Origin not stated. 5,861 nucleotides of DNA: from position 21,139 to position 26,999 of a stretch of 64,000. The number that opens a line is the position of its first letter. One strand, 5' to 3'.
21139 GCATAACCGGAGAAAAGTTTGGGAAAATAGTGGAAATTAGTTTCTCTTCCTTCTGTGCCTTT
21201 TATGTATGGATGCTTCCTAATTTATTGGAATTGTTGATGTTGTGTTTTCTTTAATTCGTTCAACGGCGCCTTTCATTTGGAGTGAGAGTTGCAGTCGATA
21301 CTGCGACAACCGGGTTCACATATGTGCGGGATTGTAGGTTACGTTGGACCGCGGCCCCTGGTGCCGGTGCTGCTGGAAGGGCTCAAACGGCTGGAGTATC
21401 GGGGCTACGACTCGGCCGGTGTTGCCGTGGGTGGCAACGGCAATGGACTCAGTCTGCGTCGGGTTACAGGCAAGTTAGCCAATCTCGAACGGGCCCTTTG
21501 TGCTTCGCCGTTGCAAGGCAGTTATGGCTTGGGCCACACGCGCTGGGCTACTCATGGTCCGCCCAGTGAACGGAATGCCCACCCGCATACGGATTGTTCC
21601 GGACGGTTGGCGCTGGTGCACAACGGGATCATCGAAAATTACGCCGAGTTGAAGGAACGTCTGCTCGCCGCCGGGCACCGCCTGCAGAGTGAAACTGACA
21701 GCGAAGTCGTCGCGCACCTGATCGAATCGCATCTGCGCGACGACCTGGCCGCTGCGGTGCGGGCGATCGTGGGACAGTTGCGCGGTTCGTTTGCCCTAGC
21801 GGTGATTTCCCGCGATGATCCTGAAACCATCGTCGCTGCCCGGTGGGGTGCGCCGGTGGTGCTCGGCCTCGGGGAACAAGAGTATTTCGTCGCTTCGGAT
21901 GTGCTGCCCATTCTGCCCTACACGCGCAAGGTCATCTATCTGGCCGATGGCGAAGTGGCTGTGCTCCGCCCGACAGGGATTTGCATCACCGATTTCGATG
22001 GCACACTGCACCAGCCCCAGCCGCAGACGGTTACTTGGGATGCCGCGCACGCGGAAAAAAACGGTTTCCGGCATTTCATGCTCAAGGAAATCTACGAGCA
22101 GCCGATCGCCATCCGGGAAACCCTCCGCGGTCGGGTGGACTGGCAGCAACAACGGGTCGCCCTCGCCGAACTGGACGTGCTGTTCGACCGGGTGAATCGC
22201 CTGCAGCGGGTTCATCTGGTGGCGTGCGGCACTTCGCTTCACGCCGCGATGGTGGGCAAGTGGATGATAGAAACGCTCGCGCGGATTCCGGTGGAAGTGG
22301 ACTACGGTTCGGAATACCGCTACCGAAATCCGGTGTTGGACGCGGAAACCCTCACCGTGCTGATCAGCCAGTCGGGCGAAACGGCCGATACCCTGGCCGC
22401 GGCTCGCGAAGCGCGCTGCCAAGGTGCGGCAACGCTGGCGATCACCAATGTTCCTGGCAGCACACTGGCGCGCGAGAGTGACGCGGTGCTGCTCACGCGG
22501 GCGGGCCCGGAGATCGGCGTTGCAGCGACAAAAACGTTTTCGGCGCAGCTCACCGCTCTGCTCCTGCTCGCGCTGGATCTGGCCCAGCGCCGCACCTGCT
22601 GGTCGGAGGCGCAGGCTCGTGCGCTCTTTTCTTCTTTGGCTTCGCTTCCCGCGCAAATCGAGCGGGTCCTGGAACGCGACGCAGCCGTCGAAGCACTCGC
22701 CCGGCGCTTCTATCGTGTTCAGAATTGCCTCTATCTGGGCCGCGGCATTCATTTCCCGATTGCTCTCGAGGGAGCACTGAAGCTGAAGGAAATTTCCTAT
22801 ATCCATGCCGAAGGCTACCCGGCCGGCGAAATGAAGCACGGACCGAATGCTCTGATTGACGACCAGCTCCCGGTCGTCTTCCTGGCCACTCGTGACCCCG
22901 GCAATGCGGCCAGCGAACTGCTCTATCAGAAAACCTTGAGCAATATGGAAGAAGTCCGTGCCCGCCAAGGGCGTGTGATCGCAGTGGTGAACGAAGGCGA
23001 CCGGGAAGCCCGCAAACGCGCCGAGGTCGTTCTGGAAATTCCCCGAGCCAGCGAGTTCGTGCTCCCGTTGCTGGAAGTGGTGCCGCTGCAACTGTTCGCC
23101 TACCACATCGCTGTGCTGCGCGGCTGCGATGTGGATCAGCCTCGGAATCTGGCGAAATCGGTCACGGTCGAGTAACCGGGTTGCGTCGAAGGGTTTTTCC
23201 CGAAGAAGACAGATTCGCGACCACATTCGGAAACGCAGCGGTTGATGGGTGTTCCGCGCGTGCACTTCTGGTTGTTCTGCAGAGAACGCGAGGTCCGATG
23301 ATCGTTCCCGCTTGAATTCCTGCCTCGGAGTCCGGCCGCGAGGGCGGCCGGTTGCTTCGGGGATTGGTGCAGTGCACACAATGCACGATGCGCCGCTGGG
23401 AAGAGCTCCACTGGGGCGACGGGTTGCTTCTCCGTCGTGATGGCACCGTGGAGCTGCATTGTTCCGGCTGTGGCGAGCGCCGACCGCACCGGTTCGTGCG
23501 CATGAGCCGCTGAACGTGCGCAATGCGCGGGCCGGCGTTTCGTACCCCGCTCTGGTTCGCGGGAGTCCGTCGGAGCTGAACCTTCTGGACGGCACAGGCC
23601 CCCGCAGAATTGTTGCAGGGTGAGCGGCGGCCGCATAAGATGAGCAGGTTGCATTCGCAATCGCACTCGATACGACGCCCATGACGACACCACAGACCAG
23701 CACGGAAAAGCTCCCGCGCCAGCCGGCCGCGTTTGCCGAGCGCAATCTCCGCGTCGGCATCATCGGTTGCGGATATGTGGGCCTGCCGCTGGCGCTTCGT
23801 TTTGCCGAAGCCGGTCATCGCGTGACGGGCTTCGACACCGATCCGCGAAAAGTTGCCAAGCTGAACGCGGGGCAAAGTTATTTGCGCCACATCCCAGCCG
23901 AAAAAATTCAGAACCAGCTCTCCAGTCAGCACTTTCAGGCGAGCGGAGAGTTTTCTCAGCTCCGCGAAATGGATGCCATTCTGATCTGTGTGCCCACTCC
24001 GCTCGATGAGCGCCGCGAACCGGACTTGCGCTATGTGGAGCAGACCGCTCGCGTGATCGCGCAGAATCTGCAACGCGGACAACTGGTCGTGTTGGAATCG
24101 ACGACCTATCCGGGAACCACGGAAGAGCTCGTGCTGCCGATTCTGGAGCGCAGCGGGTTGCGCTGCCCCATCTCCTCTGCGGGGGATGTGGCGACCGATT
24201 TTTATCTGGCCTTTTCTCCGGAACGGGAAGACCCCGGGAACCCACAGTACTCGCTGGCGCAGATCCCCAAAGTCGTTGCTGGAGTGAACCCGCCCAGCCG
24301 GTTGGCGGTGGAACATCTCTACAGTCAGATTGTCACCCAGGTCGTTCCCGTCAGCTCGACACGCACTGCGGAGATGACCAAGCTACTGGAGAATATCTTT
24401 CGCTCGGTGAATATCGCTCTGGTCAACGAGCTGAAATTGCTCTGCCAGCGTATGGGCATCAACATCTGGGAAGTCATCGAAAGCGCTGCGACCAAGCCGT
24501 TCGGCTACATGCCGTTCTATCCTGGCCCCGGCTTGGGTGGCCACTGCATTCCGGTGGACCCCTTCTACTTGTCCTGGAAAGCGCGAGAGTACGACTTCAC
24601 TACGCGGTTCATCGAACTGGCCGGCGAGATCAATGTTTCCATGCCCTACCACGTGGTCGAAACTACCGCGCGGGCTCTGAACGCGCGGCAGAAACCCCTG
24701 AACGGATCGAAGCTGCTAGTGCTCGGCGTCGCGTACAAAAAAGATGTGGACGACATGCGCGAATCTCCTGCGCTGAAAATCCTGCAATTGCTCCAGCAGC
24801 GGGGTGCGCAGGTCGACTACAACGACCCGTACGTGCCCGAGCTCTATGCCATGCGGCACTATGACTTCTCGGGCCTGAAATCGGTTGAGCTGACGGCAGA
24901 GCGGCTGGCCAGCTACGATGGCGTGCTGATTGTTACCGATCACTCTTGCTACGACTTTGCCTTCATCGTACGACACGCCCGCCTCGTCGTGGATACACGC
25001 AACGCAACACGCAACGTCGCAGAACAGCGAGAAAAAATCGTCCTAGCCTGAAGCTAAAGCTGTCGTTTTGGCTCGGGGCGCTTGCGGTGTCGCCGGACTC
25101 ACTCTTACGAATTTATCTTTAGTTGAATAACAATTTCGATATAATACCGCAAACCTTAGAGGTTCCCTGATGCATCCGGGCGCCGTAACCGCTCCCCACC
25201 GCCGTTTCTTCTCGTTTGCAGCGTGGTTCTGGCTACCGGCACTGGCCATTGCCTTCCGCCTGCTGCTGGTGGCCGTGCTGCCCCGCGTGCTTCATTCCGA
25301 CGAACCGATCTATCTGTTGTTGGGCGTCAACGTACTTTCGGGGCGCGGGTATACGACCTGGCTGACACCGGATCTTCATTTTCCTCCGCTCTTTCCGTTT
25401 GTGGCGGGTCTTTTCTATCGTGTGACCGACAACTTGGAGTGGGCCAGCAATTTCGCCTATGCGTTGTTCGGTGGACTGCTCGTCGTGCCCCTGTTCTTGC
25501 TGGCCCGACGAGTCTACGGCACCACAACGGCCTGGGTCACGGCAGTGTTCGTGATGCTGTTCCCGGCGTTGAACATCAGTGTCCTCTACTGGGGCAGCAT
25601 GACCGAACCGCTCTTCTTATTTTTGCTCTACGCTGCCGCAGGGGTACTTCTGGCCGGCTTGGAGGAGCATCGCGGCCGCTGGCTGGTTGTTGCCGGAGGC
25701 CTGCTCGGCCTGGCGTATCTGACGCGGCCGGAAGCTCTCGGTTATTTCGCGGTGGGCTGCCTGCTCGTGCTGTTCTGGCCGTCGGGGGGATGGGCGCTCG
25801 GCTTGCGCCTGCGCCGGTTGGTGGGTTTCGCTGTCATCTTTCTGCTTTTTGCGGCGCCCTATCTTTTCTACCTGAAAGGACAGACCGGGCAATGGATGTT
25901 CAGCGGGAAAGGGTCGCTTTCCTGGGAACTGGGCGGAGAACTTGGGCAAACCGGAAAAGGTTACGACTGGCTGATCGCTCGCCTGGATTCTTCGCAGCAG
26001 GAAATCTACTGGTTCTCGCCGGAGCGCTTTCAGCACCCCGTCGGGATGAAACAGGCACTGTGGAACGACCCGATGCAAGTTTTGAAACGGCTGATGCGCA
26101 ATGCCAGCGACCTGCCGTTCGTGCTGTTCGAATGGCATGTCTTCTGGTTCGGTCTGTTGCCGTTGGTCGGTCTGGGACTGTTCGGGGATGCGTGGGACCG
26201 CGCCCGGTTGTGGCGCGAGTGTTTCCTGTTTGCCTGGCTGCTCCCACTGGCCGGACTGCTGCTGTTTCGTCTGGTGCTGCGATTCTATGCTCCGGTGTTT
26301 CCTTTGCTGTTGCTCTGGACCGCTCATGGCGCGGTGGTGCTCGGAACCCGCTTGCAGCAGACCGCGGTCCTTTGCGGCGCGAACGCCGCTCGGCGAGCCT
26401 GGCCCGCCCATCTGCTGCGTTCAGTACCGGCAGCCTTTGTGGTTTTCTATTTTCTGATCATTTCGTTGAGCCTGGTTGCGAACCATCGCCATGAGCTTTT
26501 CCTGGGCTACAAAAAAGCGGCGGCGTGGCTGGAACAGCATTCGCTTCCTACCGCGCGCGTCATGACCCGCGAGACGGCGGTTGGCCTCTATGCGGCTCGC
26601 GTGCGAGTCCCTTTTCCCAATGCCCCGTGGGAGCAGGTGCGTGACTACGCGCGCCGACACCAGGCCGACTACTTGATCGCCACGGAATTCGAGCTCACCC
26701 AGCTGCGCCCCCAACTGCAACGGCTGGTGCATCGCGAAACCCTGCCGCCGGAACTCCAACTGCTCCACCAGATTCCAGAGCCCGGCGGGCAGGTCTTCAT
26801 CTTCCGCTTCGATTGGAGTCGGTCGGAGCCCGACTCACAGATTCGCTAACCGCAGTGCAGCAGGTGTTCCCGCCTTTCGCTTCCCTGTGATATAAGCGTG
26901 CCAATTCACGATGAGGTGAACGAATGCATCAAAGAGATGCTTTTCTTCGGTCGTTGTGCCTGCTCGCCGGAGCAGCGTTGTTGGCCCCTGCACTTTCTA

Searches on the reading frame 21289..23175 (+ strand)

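Call 78: search_protein_families(library=pfam, proteins=[window:21289-23175:+], max_evalue=0.000001)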
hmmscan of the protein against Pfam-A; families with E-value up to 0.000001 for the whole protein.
window:21289-23175:+ (628 aa): 3 families
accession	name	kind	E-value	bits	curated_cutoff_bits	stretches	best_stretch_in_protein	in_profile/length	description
PF01380.27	SIS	-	1.2e-53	180.8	25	2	307-429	7-130/131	SIS domain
PF13522.11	GATase_6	-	4e-21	75.8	27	1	77-203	10-129/130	Glutamine amidotransferase domain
PF13537.11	GATase_7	-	2.6e-15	57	25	1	93-184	9-94/123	Glutamine amidotransferase domain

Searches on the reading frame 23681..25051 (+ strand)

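Call 78: search_protein_families(library=pfam, proteins=[window:23681-25051:+], max_evalue=0.000001)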
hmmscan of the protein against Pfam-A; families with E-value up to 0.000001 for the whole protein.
window:23681-25051:+ (456 aa): 4 families
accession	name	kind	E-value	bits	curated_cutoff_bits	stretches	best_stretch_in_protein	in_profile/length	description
PF03721.20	UDPG_MGDP_dh_N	-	5.1e-45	153.8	27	1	24-208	2-181/187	UDP-glucose/GDP-mannose dehydrogenase family, NAD binding domain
PF00984.24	UDPG_MGDP_dh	-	1.2e-32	112.3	25.4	1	228-318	1-92/94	UDP-glucose/GDP-mannose dehydrogenase family, central domain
PF03720.21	UDPG_MGDP_dh_C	-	1.5e-24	86.8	30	1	346-444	1-102/103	UDP-glucose/GDP-mannose dehydrogenase family, UDP binding domain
PF03446.21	NAD_binding_2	-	2.1e-09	38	21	1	24-151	1-104/161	NAD binding domain of 6-phosphogluconate dehydrogenase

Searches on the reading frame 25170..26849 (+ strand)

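Call 78: search_protein_families(library=pfam, proteins=[window:25170-26849:+], max_evalue=0.000001)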
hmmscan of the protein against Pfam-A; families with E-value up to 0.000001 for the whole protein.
window:25170-26849:+ (559 aa): 1 family
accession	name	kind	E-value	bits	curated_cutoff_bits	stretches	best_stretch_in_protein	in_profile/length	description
PF13231.12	PMT_2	-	3.8e-12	47.1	26.1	1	72-232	3-158/160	Dolichyl-phosphate-mannose-protein mannosyltransferase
